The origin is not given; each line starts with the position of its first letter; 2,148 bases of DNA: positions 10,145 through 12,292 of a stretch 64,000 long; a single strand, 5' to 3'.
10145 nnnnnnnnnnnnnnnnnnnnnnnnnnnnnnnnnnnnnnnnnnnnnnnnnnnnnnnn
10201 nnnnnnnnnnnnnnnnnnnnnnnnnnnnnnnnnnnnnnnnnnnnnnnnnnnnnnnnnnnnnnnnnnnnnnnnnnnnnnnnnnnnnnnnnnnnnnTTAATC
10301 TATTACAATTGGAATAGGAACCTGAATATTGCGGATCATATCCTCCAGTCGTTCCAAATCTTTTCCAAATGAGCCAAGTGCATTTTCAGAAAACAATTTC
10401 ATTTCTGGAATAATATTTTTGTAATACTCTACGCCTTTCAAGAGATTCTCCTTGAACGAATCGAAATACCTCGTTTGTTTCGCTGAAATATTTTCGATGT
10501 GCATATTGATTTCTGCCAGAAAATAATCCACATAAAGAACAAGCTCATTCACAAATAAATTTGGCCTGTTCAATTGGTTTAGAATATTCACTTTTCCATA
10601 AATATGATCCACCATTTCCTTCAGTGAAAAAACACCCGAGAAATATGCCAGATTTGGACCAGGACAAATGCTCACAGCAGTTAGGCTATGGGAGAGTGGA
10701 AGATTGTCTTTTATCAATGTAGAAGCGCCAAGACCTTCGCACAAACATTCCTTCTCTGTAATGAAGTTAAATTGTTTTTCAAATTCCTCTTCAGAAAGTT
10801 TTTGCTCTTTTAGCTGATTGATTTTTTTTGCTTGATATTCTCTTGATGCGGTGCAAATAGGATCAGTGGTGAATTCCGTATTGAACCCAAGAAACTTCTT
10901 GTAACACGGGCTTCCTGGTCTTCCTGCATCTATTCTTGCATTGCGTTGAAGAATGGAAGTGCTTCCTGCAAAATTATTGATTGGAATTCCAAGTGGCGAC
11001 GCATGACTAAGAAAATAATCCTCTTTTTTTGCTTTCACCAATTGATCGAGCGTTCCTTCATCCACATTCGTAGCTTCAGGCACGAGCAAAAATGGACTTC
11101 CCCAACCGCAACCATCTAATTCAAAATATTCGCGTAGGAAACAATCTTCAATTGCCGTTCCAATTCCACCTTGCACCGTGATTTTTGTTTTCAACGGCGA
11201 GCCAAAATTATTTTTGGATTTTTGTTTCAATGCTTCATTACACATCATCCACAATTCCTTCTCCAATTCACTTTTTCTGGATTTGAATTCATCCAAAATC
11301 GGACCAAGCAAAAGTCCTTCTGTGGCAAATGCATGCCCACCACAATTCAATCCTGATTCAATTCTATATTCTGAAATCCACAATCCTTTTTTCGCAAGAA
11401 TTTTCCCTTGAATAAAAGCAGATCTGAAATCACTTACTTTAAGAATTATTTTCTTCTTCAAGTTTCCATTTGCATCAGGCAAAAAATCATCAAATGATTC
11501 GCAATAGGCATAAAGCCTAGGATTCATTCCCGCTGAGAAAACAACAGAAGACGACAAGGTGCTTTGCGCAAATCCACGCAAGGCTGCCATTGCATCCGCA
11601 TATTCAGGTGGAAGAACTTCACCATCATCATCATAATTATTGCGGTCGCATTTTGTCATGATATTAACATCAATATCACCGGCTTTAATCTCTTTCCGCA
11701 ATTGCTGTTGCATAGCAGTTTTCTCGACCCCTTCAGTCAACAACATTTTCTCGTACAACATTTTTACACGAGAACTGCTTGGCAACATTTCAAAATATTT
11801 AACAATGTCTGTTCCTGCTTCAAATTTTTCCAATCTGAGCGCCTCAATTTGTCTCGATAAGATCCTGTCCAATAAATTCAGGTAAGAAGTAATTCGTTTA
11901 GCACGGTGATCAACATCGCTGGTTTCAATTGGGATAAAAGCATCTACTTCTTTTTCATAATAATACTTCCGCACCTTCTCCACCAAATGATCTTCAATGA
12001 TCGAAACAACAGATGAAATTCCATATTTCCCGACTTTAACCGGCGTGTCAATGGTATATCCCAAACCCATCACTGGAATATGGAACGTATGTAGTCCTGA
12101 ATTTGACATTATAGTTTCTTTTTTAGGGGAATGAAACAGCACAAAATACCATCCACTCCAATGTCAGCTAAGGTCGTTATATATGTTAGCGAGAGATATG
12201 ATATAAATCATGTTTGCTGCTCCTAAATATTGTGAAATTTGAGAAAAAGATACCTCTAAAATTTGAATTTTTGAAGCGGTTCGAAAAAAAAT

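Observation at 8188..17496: Molybdenum-cofactor maturation genes plus a MOP-type (2Fe-2S::Mo fused) aldehyde-oxidoreductase-like enzyme with a separate FAD subunit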

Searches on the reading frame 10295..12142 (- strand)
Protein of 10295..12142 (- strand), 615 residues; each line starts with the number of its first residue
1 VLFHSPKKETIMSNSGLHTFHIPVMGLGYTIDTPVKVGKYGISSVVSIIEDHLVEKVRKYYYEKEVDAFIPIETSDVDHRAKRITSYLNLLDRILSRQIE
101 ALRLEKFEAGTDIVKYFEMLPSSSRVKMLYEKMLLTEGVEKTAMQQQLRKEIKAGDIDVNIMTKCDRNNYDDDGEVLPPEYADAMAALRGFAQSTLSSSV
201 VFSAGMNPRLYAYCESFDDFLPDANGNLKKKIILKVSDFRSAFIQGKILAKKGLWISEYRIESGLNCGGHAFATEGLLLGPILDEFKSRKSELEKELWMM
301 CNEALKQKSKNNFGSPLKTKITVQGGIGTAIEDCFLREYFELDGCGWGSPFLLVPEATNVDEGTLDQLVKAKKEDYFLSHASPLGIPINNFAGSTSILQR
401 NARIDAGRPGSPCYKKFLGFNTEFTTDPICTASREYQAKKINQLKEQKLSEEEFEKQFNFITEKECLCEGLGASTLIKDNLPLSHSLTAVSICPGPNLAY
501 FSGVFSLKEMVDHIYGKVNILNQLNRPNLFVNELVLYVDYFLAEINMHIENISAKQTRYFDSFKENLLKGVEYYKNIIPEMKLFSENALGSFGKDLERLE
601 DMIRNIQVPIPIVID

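Call 4: search_protein_families(library=pfam, proteins=[window:10295-12142:-], max_evalue=0.01)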
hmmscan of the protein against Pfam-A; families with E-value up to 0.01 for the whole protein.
window:10295-12142:- (615 aa): 0 families

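Call 6: search_protein_families(library=ncbifam, proteins=[window:10295-12142:-], max_evalue=0.001)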
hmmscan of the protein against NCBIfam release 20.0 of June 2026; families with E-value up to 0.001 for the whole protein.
window:10295-12142:- (615 aa): 0 families

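Call 33: search_solved_structures(query=window:10295-12142:-, max_evalue=1)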
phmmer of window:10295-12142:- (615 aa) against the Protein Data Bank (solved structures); distinct sequences matched with E-value up to 1: 1.
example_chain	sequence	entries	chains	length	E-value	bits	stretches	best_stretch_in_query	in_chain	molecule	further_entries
3f0i_A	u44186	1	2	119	0.061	15.2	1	101-158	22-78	Arsenate reductase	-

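Call 38: find_homologous_proteins(query=window:10295-12142:-, max_evalue=0.00001)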
Query window:10295-12142:- (615 aa): 8000 proteins with E <= 0.00001 among 8000 candidates; the best 120 are listed.
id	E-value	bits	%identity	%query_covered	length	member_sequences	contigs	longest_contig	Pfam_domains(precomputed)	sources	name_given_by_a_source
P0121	0.0e+0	1373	100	98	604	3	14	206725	-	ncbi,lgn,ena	-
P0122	0.0e+0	1093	79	98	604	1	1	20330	-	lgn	-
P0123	8.8e-258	875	64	98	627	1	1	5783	-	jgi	-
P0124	6.6e-257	872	63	100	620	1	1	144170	-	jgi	-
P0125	6.9e-257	872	64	98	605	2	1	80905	-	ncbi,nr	ncbi:MAG: hypothetical protein HY841_06360 [Bacteroidetes bacterium]|nr:hypothetical protein [Bacter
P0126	2.4e-256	870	66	97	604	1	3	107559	-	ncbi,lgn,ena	-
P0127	6.2e-255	866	64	98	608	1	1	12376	-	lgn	-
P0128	9.1e-255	865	63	98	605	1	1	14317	-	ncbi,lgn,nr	ncbi:MAG: hypothetical protein EPN85_14270 [Bacteroidetes bacterium]|nr:MAG: hypothetical protein EP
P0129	2.0e-254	864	62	98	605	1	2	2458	-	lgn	-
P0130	4.7e-254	863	63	98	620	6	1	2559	-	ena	-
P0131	5.4e-254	863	63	98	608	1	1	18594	-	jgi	jgi:hypothetical protein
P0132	9.1e-254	862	64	96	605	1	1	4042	-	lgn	-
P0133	2.7e-253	860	63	98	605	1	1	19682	-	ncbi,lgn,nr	ncbi:MAG: hypothetical protein HY840_12705 [Bacteroidetes bacterium]|nr:hypothetical protein [Bacter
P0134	7.5e-253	859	63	98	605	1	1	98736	-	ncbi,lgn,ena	-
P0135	9.2e-253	858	63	98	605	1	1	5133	-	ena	-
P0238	1.9e-239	814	61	97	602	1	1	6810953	-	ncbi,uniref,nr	ncbi:hypothetical protein DR864_11055 [Runella rosea]|uniref:Uncharacterized protein n=1 Tax=Runella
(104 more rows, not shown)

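Call 39: find_encoding_contigs(protein=P0238, flank=6000, max_places=1)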
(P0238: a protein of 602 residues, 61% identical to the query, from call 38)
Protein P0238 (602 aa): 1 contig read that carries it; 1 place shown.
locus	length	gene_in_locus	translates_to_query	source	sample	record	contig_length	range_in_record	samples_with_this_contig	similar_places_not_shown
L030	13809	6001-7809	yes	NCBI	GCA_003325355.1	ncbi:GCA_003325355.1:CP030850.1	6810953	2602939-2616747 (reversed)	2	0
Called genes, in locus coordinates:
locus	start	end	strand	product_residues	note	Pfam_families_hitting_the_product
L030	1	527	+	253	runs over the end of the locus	PF01695:IstB_IS21 (faint), PF00005:ABC_tran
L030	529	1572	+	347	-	PF02470:MlaD, PF28544:Helical_needle (faint)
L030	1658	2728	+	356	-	PF00724:Oxidored_FMN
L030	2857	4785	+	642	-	-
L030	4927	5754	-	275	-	PF11138:DUF2911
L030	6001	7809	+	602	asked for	-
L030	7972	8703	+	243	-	-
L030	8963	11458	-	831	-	PF16334:DUF4964, PF17168:DUF5127, PF16335:GtaA_6_Hairpin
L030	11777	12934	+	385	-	PF20510:HgmA_N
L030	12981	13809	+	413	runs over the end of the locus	PF09298:FAA_hydrolase_N, PF01557:FAA_hydrolase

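Call 64: predict_structure(alignment_id=A1)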
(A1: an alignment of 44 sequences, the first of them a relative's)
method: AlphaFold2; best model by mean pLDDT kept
length: 604 residues; sequences in the alignment: 44
mean_pLDDT: 85.9   pTM: 0.88
mean pLDDT of the five models: 85.9, 83.4, 81.7, 80.2, 77.8
residues with pLDDT >= 90: 319; 70-90: 207; 50-70: 68; < 50: 10
segments of 3 or more residues with pLDDT < 50: 1-3, 257-260
pLDDT, mean of each block of 10 residues (from residue 1): 66 77 95 87 91 93 92 97 97 96 96 93 96 97 92 71 88 91 94 74 94 93 90 94 94 58 80 96 96 96 91 85 94 88 88 84 72 62 77 86 56 75 87 91 89 67 79 68 67 92 90 81 87 81 88 95 96 91 96 89 60
secondary structure, 60 per line:
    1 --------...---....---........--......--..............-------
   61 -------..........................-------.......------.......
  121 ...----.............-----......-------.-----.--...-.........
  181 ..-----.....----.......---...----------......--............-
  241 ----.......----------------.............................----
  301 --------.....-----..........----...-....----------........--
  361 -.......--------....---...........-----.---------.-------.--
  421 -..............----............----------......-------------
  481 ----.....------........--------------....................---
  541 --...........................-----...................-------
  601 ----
elements in order: E9-11 H15-18 H22-29 E32-37 H40-53 H68-93 H101-107 H114-123 H128-140 E146-151 H172-182 E188-192 H197-203 E220-225 H228-239 E245-251 H268-296 E309-313 H319-328 E333-335 H337-340 H351-358 E365-368 E377-380 H384-394 H423-435 H440-451 H462-467 H485-489 H496-503 H518-537 H543-569 H575-593

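Call 67: fold_search(model_id=the predicted structure, library=pdb)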
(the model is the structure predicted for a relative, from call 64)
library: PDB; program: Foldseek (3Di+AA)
matches with E <= 10: 458; with E <= 0.001: 15
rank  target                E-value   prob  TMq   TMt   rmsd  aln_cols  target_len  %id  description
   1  9lt5                  4.2e-09  1.00  0.37  0.57   9.4       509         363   16  Crystal structure of dehydrogenase/isomerase FabX from Helicobacter pylori in complex with inhibitor 1 (released 2025-12-24)
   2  9lt8                  1.4e-08  1.00  0.37  0.56   9.4       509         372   16  Crystal structure of dehydrogenase/isomerase FabX from Helicobacter pylori in complex with inhibitor 35 (released 2025-12-24)
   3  7e1q                  3.5e-08  1.00  0.36  0.56  11.8       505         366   16  Crystal structure of dehydrogenase/isomerase FabX from Helicobacter pylori (released 2021-12-01)
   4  4z9r_B                4.0e-08  1.00  0.33  0.38  12.3       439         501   14  Crystal structure of PfaD from Shewanella oneidensis in complex with NAD+ determined by in-situ diffraction. (released 2016-04-06)
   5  9jsy                  7.7e-08  1.00  0.37  0.59   8.8       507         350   14  Crystal structure of dehydrogenase/isomerase FabX from Helicobacter pylori in complex with inhibitor 1991 (released 2025-08-20)
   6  4cw5_B                1.4e-07  1.00  0.35  0.47  13.5       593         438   13  Crystal structure of the enoyl reductase domain of DfnA from Bacillus amyloliquefaciens (released 2014-12-17)
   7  9k7h                  1.8e-07  1.00  0.36  0.57   9.0       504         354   15  Crystal structure of dehydrogenase/isomerase FabX from Helicobacter pylori in complex with inhibitor 1872 (released 2025-08-20)
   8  6lkc_A                1.9e-07  1.00  0.35  0.40  12.8       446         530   14  Crystal structure of PfaD from Shewanella piezotolerans in complex with FMN (released 2020-12-23)
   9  4cw5_A                5.3e-07  1.00  0.29  0.39  15.2       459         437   15  Crystal structure of the enoyl reductase domain of DfnA from Bacillus amyloliquefaciens (released 2014-12-17)
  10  9pl0_B                9.1e-07  1.00  0.34  0.60   8.7       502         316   11  The structure of the Fusobacterium nucleatum Enoyl-Acyl Carrier Protein Reductase (FabK) bound to an inhibitor (released 2026-01-28)
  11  9pl0_E                2.0e-06  1.00  0.34  0.60   8.3       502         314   11  The structure of the Fusobacterium nucleatum Enoyl-Acyl Carrier Protein Reductase (FabK) bound to an inhibitor (released 2026-01-28)
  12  9pl0_A                2.2e-06  1.00  0.33  0.60   8.6       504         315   12  The structure of the Fusobacterium nucleatum Enoyl-Acyl Carrier Protein Reductase (FabK) bound to an inhibitor (released 2026-01-28)
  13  4z38_B                5.4e-06  1.00  0.30  0.39  13.4       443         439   12  Crystal structure of enoyl reductase domain of MlnA from the macrolactin biosynthesis cluster from Bacillus amylolique (released 2016-04-13)
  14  6gjc_A                5.6e-04  1.00  0.30  0.08  18.0       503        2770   13  Structure of Mycobacterium tuberculosis Fatty Acid Synthase - I (released 2018-09-05)
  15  2gjl                  8.4e-04  1.00  0.37  0.64   8.7       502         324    9  Crystal Structure of 2-nitropropane dioxygenase (released 2006-05-16)
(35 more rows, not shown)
